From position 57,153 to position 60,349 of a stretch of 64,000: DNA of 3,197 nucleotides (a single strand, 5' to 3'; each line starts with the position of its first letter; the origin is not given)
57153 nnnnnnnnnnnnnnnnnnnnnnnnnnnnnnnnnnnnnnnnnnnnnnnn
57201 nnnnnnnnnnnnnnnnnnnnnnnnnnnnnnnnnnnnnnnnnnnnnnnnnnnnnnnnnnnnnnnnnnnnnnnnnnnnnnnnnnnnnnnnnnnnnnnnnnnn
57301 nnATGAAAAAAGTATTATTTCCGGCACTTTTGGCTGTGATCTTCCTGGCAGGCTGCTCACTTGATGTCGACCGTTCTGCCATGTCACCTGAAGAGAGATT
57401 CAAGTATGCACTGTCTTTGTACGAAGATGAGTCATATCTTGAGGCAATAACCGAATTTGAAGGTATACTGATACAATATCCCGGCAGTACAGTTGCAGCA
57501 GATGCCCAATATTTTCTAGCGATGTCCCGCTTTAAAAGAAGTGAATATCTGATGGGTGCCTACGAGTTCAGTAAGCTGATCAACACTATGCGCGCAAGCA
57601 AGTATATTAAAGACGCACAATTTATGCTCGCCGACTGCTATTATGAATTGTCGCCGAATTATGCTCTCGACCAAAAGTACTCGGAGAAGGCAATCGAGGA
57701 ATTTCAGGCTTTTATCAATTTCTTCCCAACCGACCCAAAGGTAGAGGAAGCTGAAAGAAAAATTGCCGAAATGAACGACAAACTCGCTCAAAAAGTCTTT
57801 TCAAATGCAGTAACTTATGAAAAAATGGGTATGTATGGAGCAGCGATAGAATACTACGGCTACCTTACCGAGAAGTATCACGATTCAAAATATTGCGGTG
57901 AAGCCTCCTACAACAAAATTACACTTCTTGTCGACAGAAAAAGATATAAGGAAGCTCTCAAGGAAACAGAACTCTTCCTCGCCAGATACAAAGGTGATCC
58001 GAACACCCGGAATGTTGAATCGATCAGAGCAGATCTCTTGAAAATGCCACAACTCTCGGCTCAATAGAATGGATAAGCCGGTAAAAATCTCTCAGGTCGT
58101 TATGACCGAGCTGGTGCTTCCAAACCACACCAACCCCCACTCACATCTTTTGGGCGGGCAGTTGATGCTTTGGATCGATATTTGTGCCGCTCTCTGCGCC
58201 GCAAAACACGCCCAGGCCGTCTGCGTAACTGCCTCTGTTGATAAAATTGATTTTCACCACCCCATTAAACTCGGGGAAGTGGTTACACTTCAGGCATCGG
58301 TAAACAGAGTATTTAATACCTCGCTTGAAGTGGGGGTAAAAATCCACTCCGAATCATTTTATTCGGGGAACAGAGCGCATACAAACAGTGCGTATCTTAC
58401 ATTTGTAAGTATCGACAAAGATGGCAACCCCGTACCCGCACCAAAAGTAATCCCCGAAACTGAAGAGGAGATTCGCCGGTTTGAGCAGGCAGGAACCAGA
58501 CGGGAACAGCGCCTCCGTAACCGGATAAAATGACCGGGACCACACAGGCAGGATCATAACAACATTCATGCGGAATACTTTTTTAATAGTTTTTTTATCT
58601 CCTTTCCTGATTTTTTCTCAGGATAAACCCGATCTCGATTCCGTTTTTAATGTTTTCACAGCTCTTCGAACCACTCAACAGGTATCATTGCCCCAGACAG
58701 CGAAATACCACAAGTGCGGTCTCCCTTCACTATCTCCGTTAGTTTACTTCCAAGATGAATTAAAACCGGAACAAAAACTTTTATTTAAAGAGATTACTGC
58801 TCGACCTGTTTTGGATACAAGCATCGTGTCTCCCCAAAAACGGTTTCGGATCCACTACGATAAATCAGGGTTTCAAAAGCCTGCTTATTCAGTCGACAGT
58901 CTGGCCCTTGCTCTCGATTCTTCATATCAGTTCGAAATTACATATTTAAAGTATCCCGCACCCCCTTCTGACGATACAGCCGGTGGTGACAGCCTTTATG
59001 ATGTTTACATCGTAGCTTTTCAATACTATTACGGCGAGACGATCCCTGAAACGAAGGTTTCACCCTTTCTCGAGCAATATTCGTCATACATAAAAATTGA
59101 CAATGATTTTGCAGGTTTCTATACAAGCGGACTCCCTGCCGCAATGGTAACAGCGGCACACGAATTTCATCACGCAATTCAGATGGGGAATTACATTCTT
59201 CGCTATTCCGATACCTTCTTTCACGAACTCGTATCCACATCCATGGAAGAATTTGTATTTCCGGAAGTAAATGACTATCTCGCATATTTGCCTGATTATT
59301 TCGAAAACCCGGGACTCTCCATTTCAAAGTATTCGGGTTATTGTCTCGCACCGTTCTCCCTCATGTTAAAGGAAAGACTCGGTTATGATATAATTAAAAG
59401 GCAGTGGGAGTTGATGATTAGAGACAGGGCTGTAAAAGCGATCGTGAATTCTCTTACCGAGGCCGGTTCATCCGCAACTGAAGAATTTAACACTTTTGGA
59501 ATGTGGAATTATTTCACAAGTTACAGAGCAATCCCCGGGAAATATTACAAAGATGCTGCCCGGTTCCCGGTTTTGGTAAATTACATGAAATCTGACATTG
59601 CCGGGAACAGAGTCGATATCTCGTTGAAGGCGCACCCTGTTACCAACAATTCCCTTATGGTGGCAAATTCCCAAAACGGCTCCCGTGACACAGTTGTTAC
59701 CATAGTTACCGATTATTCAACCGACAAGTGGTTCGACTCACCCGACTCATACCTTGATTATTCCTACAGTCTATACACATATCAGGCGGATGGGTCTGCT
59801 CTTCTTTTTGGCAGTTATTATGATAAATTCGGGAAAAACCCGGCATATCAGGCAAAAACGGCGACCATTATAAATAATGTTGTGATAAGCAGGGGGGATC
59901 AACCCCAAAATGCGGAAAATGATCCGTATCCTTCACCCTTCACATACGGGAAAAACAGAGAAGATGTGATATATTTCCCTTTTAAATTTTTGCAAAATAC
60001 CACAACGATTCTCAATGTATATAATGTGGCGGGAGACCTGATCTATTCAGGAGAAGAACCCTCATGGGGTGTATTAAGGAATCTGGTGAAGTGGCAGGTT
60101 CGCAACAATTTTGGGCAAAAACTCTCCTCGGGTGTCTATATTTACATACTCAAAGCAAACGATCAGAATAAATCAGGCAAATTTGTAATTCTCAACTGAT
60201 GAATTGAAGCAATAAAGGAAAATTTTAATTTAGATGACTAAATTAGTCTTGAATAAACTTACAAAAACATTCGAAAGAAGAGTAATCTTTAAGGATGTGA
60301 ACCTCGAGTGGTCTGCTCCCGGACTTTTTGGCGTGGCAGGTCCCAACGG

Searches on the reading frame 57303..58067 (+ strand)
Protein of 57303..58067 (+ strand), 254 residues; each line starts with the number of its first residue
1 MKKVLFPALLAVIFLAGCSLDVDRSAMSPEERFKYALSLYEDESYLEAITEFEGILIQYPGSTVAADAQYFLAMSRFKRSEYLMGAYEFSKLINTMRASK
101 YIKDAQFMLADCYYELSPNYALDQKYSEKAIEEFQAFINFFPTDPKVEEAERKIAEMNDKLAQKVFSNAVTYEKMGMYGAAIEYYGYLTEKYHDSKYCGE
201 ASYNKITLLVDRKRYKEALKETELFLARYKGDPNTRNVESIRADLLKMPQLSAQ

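Call 10: search_protein_families(library=pfam, proteins=[window:57303-58067:+], max_evalue=0.01)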
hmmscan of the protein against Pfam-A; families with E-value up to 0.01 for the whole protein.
window:57303-58067:+ (254 aa): 9 families
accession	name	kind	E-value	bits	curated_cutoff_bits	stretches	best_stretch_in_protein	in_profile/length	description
PF13525.12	YfiO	-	6.6e-20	72.2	25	1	26-201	2-180/203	Outer membrane lipoprotein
PF13432.12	TPR_16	-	4.7e-07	30.6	32.7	0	171-232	6-64/65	Tetratricopeptide repeat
PF13174.12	TPR_6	-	7.3e-06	26.7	26.3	0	104-143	1-32/33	Tetratricopeptide repeat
PF13428.12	TPR_14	-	9.6e-06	26.2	23.5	0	29-65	1-37/44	Tetratricopeptide repeat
PF13512.12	TPR_18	-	0.00011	22.9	21.9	1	26-100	7-81/145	Tetratricopeptide repeat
PF14559.12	TPR_19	-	0.0017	19.1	25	0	175-232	4-58/68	Tetratricopeptide repeat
PF12895.13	ANAPC3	-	0.002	18.8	27.2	0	24-82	18-72/82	Anaphase-promoting complex, cyclosome, subunit 3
PF00515.34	TPR_1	-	0.0036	17.5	27.8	0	169-185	8-24/34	Tetratricopeptide repeat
PF08139.17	LPAM_1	-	0.0059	17.4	20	0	1-19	1-18/18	Prokaryotic membrane lipoprotein lipid attachment site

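Call 44: find_homologous_proteins(query=window:57303-58067:+, max_evalue=1e-20)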
Query window:57303-58067:+ (254 aa): 560 proteins with E <= 1e-20 among 1035 candidates; the best 120 are listed.
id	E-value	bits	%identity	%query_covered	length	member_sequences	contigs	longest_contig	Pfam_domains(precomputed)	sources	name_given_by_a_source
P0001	6.0e-151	519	94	100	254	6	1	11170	PF13525.13,PF13432.13,PF13428.13,PF13174.13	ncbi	-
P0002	4.3e-130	450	82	100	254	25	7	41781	PF13525.13,PF13174.13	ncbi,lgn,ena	ncbi:outer membrane protein assembly factor BamD [Ignavibacteriales bacterium]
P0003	3.9e-126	437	77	100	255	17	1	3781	PF13525.13,PF13432.13,PF13174.13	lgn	-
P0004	5.7e-126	437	77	100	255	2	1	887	PF13525.13,PF13432.13,PF13174.13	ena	-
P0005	1.1e-125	436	76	100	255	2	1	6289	PF13525.13,PF13432.13,PF13174.13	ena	-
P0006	1.5e-123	429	74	100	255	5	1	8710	PF13525.13,PF13432.13,PF13428.13,PF13174.13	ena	-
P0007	1.2e-122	426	77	98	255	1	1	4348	PF13525.13,PF13432.13,PF13174.13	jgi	jgi:outer membrane protein assembly factor BamD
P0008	5.5e-85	303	59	95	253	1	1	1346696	PF13525.13,PF13432.13,PF13428.13,PF07719.24,PF13174.13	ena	-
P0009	7.4e-85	302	59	95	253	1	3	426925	PF13525.13,PF13432.13,PF13428.13,PF07719.24,PF13174.13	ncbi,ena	-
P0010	1.2e-84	302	57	96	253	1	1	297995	PF13525.13,PF13432.13,PF13428.13,PF07719.24,PF13174.13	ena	-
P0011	1.4e-84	302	57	96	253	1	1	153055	PF13525.13,PF13432.13,PF13428.13,PF07719.24,PF13174.13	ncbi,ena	-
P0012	1.4e-83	298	58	94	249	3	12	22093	PF13525.13,PF13432.13,PF07719.24,PF13174.13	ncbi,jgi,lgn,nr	ncbi:MAG: outer membrane protein assembly factor BamD [Ignavibacteriaceae bacterium]|nr:outer membra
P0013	3.9e-83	297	58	95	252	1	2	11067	PF13525.13,PF13432.13,PF13428.13,PF07719.24,PF13174.13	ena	-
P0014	2.7e-82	294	55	96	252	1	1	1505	PF13525.13,PF13432.13,PF13428.13,PF13174.13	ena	-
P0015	4.7e-82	293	56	96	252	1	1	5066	PF14559.13,PF13525.13,PF13432.13,PF13428.13,PF07719.24,PF13174.13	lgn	-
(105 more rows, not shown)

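Call 45: find_encoding_contigs(protein=P0002, flank=4000, max_places=5)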
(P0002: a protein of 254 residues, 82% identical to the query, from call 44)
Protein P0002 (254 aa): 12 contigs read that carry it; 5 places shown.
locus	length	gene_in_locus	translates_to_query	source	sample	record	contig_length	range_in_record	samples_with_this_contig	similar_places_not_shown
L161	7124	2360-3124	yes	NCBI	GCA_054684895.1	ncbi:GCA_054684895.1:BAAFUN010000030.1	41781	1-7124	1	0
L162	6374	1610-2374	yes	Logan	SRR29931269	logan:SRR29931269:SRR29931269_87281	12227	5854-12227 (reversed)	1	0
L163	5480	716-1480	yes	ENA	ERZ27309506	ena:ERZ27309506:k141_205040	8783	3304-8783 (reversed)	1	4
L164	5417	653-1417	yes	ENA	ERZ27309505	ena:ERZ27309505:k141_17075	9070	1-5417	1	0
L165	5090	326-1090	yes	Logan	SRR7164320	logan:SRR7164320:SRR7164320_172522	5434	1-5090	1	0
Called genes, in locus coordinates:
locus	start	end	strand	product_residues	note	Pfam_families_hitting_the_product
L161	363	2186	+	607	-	-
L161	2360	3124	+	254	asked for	PF13174:TPR_6 (faint), PF13525:YfiO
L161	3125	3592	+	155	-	PF03061:4HBT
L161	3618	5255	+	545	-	-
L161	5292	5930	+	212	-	PF02463:SMC_N (faint), PF13476:AAA_23 (weak), PF00005:ABC_tran, PF13304:AAA_21 (faint)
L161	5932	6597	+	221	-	PF03379:CcmB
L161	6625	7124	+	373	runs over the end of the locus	PF01370:Epimerase, PF02719:Polysacc_synt_2 (weak), PF04321:RmlD_sub_bind (weak), PF16363:GDP_Man_Dehyd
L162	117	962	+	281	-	PF01435:Peptidase_M48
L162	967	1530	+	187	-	-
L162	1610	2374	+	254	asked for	PF13174:TPR_6 (faint), PF13525:YfiO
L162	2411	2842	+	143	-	PF03061:4HBT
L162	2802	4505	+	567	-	-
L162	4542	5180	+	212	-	PF02463:SMC_N (faint), PF13476:AAA_23 (weak), PF00005:ABC_tran, PF13304:AAA_21 (faint)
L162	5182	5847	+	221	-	PF03379:CcmB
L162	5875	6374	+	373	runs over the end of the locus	PF01370:Epimerase, PF02719:Polysacc_synt_2 (weak), PF04321:RmlD_sub_bind (weak), PF16363:GDP_Man_Dehyd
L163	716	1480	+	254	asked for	PF13174:TPR_6 (faint), PF13525:YfiO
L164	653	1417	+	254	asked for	PF13174:TPR_6 (faint), PF13525:YfiO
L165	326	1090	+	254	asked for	PF13174:TPR_6 (faint), PF13525:YfiO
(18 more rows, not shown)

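Call 46: find_encoding_contigs(protein=P0006, flank=4000, max_places=4)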
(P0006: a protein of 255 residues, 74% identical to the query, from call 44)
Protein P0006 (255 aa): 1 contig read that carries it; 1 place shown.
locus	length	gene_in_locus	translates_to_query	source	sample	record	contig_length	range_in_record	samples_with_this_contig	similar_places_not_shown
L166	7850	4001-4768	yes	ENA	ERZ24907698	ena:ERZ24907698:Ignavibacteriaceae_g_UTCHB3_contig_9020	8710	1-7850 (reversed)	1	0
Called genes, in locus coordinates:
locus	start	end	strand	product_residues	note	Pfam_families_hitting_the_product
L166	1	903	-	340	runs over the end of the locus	PF02463:SMC_N, PF13175:AAA_15 (weak), PF13304:AAA_21 (weak), PF13476:AAA_23 (weak)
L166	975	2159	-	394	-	PF00712:DNA_pol3_beta, PF02767:DNA_pol3_beta_2, PF02768:DNA_pol3_beta_3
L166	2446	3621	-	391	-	PF01381:HTH_3 (weak), PF06114:Peptidase_M78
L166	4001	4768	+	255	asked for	PF13174:TPR_6 (faint), PF13428:TPR_14 (faint), PF13525:YfiO, PF13432:TPR_16 (faint)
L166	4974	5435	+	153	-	PF03061:4HBT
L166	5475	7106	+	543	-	-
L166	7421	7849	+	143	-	?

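Call 47: find_encoding_contigs(protein=P0008, flank=4000, max_places=3)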
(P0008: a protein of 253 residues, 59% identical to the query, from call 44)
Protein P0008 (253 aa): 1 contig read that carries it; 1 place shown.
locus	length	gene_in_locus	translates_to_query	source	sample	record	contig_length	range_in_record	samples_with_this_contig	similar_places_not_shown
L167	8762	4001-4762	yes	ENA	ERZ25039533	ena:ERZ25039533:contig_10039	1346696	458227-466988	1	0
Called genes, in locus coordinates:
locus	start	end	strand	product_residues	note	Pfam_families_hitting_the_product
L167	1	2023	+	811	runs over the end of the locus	PF06165:GH94_b-supersand, PF17167:Glyco_hydro_94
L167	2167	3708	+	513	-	PF02366:PMT, PF13231:PMT_2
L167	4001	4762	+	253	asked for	PF07719:TPR_2 (faint), PF13174:TPR_6 (faint), PF13428:TPR_14 (faint), PF13432:TPR_16 (faint), PF13525:YfiO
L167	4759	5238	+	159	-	PF03061:4HBT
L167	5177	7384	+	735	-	PF01839:FG-GAP (faint), PF13517:FG-GAP_3 (weak)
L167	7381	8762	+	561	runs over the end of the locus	PF13860:FlgD_ig (weak)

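Call 54: search_protein_families(library=padloc, proteins=[L166:2446-3621:-, L161:363-2186:+, L162:117-962:+, L162:967-1530:+], max_evalue=0.001)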
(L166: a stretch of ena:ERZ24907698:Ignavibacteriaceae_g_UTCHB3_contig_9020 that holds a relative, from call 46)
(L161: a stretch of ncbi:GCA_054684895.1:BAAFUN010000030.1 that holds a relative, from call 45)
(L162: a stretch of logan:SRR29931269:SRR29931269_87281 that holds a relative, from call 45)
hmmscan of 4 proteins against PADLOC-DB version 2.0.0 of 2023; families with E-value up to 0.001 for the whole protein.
L166:2446-3621:- (391 aa): 17 families
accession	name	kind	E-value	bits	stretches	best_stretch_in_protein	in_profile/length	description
PDLC04141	capP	-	3.9e-16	57.3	1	183-302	39-153/242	capP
PDLC03949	RmrA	-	6.9e-16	56.1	2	153-312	138-275/363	-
PDLC03947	RmrA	-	4e-15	53.5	1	4-321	8-310/383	-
PDLC03946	RmrA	-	1.1e-14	51.9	1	189-311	168-276/357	-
PDLC03944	RmrA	-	3.2e-13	47.5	1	12-320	11-301/384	-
PDLC04776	PDC-M69B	-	5.2e-12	44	1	179-315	49-187/272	-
PDLC03952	RmrA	-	3.4e-10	37.3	1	159-316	174-316/395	-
PDLC03954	RmrA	-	8.9e-10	36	1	8-322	11-311/380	-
PDLC03943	RmrA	-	2.6e-09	34.6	1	14-311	9-281/370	-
PDLC02926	HTH_VI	-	1.1e-08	33.2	1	15-68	9-62/92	-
PDLC03950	RmrA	-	1.4e-08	32.2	1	16-267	11-245/369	-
PDLC03948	RmrA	-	5.4e-08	30.1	1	9-316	10-303/397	-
PDLC03945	RmrA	-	2.3e-07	28.3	1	16-313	11-304/394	-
PDLC03951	RmrA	-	7.5e-06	23.1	1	9-312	10-296/400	-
PDLC03956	RmrA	-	2.7e-05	21.4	0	214-310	209-294/399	-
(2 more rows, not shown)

L161:363-2186:+ (607 aa): 0 families

L162:117-962:+ (281 aa): 0 families

L162:967-1530:+ (187 aa): 0 families

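Call 72: find_encoding_contigs(protein=P0001, flank=3500, max_places=4)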
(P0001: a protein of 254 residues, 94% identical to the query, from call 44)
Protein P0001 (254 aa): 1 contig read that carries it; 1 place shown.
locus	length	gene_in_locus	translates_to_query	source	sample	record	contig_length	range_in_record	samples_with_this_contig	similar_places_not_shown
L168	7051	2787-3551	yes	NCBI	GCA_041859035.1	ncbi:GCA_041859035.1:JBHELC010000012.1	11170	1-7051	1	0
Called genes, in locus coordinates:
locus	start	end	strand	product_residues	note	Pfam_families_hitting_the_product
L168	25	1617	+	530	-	PF01580:FtsK_SpoIIIE (faint), PF01935:DUF87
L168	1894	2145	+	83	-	-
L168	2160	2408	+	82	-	-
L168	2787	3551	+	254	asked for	PF13432:TPR_16 (faint), PF13174:TPR_6 (faint), PF13428:TPR_14 (faint), PF13525:YfiO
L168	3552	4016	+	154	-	PF03061:4HBT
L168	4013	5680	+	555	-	-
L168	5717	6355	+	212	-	PF02463:SMC_N (faint), PF00005:ABC_tran, PF13304:AAA_21 (faint)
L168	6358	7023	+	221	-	PF03379:CcmB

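Call 73: find_encoding_contigs(protein=P0005, flank=3500, max_places=4)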
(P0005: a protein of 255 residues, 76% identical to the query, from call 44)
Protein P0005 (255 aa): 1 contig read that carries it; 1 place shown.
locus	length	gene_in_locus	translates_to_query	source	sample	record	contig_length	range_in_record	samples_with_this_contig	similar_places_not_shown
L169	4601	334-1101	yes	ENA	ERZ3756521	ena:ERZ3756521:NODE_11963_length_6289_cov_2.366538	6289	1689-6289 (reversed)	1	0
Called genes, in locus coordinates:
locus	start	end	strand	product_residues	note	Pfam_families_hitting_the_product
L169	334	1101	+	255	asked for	PF13174:TPR_6 (faint), PF13525:YfiO, PF13432:TPR_16 (faint)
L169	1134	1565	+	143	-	PF03061:4HBT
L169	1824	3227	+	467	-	-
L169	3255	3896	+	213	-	PF02463:SMC_N (faint), PF13476:AAA_23 (weak), PF00005:ABC_tran, PF13304:AAA_21 (faint)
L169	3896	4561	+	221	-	PF03379:CcmB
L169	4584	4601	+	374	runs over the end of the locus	PF01370:Epimerase, PF04321:RmlD_sub_bind (weak), PF16363:GDP_Man_Dehyd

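Call 74: find_encoding_contigs(protein=P0007, flank=3500, max_places=4)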
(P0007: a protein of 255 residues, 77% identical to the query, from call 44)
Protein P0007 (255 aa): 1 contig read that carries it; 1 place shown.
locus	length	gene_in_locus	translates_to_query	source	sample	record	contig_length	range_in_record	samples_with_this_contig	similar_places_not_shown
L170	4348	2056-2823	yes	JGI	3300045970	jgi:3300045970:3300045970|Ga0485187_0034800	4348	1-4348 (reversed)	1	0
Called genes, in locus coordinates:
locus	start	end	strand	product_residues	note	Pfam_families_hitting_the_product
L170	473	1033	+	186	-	-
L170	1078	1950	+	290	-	PF02085:Cytochrom_CIII (faint), PF14522:Cytochrome_C7 (faint), PF14537:Cytochrom_c3_2 (faint), PF09699:Paired_CXXCH_1 (faint), PF22113:Mtrc-MtrF_II-IV_dom (faint)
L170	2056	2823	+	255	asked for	PF13432:TPR_16 (faint), PF13174:TPR_6 (faint), PF13525:YfiO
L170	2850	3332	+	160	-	PF03061:4HBT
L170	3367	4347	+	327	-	?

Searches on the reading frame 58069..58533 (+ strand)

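Call 10: search_protein_families(library=pfam, proteins=[window:58069-58533:+], max_evalue=0.01)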
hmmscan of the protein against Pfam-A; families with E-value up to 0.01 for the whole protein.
window:58069-58533:+ (154 aa): 2 families
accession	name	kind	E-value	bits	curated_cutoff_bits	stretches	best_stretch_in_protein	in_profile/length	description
PF03061.28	4HBT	-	1.8e-18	67.1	20.6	1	25-95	2-73/79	Thioesterase superfamily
PF13279.12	4HBT_2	-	0.0086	17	25.5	0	46-128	40-118/122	Thioesterase-like superfamily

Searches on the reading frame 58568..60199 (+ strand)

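Call 10: search_protein_families(library=pfam, proteins=[window:58568-60199:+], max_evalue=0.01)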
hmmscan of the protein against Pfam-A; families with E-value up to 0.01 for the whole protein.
window:58568-60199:+ (543 aa): 3 families
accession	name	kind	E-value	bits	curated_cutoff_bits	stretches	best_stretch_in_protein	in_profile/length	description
PF13585.12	CHU_C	-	1.6e-05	25.4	27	1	478-536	27-79/86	CHU_C Type IX secretion signal domain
PF06925.17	MGDG_synth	-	0.0017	18.9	25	1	315-390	58-135/169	Monogalactosyldiacylglycerol (MGDG) synthase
PF19527.4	DUF6055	-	0.0029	17.1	27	1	193-281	129-227/417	Family of unknown function (DUF6055)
